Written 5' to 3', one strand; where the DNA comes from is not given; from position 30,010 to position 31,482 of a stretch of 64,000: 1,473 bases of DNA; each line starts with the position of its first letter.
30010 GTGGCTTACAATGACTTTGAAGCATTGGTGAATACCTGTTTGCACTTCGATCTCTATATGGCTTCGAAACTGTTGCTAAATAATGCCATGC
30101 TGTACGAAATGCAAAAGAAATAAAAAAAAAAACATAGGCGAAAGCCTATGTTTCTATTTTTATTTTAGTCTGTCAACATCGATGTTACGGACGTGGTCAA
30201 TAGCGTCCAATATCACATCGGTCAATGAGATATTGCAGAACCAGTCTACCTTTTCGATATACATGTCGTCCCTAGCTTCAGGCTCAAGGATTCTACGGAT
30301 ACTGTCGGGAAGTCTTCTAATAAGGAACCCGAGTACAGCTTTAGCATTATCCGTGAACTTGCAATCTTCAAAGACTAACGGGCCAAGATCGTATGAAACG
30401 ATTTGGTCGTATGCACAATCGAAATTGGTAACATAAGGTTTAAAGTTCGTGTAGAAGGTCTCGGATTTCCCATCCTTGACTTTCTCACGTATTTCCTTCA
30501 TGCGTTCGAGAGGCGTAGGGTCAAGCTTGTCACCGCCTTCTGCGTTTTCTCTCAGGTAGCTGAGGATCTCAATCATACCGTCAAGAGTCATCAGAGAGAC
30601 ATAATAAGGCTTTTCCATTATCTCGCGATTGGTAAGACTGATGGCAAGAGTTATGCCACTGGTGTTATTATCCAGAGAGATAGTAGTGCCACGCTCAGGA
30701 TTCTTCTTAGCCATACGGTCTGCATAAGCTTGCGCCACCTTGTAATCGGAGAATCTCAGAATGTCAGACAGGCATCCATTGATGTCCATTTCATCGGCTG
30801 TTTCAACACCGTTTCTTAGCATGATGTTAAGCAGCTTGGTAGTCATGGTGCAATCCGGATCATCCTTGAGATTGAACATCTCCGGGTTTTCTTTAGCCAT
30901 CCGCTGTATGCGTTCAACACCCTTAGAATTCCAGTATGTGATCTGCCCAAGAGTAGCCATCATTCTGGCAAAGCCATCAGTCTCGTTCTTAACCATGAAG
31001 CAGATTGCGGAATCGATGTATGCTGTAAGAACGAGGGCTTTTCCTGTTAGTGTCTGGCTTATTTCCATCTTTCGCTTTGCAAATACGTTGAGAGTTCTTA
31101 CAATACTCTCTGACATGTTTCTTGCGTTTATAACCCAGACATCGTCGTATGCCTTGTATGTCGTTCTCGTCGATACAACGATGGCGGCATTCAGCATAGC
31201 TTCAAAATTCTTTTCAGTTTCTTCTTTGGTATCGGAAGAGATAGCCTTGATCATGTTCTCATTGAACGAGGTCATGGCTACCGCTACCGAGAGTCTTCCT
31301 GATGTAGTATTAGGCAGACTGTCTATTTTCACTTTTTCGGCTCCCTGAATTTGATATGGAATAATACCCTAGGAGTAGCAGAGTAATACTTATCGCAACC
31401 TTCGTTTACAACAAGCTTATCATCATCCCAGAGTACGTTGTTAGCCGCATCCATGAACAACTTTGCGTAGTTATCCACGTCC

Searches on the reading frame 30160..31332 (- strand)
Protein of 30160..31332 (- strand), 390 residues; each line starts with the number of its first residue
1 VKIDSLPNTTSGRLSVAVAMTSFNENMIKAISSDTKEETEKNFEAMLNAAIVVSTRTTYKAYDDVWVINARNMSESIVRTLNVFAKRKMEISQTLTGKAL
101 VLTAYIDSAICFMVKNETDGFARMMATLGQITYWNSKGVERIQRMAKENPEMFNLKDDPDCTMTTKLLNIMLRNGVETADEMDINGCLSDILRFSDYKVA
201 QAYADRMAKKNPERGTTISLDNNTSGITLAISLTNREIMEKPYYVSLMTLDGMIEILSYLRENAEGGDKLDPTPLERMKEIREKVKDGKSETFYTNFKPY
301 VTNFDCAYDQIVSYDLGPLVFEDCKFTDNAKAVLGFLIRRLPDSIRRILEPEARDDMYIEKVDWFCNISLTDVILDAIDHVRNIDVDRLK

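Call 50: search_protein_families(library=phrogs, proteins=[window:30160-31332:-], max_evalue=0.001)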
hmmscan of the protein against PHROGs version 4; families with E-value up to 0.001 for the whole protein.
window:30160-31332:- (390 aa): 0 families

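Call 85: search_dna_similar(query=window:30160-31332:-, collection=phages, mode=protein, max_rows=8, max_evalue=0.001)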
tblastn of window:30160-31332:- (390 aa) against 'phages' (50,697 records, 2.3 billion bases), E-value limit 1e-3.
No match.
